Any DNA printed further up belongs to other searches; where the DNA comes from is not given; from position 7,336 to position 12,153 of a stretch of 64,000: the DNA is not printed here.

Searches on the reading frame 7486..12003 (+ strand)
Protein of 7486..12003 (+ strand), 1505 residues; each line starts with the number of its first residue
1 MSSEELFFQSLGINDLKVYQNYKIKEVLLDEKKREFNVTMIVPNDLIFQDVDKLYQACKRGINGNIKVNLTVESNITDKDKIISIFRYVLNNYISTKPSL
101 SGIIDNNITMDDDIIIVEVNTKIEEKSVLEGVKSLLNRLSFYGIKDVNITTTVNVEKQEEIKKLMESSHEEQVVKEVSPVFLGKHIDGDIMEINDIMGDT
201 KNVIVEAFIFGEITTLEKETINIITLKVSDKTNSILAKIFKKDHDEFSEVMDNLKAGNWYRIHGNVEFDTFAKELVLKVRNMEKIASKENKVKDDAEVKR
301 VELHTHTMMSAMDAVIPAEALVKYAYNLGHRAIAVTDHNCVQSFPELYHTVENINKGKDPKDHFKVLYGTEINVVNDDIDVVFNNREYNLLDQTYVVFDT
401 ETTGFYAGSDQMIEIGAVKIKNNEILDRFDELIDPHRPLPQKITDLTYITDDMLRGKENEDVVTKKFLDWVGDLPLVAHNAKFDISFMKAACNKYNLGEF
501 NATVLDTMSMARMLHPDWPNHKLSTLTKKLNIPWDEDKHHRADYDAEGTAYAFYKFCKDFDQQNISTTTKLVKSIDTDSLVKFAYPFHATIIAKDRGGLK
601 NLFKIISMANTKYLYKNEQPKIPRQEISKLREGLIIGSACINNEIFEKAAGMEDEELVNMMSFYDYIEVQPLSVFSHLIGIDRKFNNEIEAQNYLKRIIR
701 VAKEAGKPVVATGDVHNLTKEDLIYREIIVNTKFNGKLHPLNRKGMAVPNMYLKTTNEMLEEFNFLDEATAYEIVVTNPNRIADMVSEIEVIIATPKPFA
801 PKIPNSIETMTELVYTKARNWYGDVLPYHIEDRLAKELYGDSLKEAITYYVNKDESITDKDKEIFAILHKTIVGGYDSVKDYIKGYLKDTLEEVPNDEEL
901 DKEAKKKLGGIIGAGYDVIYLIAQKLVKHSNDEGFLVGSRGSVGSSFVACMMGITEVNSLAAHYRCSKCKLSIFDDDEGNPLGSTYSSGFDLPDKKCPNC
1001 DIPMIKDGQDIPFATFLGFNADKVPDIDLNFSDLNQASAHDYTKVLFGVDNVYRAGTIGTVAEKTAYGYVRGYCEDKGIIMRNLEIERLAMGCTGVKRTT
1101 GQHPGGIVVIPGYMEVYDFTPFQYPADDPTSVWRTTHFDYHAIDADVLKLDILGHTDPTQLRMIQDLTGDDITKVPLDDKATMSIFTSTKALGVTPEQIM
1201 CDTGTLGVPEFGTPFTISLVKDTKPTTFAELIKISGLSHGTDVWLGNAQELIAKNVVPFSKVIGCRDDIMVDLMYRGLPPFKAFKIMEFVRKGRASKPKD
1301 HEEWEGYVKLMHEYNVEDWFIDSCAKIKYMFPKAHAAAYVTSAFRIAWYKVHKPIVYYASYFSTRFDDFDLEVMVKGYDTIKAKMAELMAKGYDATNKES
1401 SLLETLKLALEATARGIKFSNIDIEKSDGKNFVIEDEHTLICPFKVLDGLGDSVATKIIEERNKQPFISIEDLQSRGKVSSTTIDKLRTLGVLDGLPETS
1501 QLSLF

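Call 74: search_protein_families(library=pfam, proteins=[window:7486-12003:+], max_evalue=0.001)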
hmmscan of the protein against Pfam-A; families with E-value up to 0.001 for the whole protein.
window:7486-12003:+ (1505 aa): 8 families
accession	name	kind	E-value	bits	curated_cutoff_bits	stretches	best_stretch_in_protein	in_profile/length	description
PF07733.18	DNA_pol3_alpha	-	5.4e-48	164.3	23.9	1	888-1154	12-260/260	Bacterial DNA polymerase III alpha NTPase domain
PF00929.31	RNase_T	-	9e-32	111.3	24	1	396-553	1-164/164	Exonuclease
PF17657.6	DNA_pol3_finger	-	8.2e-22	77.7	22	1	1158-1303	2-156/166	Bacterial DNA polymerase III alpha subunit finger domain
PF02811.25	PHP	-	9.2e-22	78.6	26.4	2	302-386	1-71/164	PHP domain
PF14579.12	HHH_6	-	4.9e-12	46.3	25.6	1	1416-1497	1-84/90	Helix-hairpin-helix motif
PF01336.31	tRNA_anti-codon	-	1.5e-06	28.5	27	1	209-284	3-74/75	OB-fold nucleic acid binding domain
PF13482.12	RNase_H_2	-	2.4e-06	28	22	1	397-563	2-141/165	RNase_H superfamily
PF01612.26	DNA_pol_A_exo1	-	8.3e-05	22.9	23.6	0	463-542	64-138/173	3'-5' exonuclease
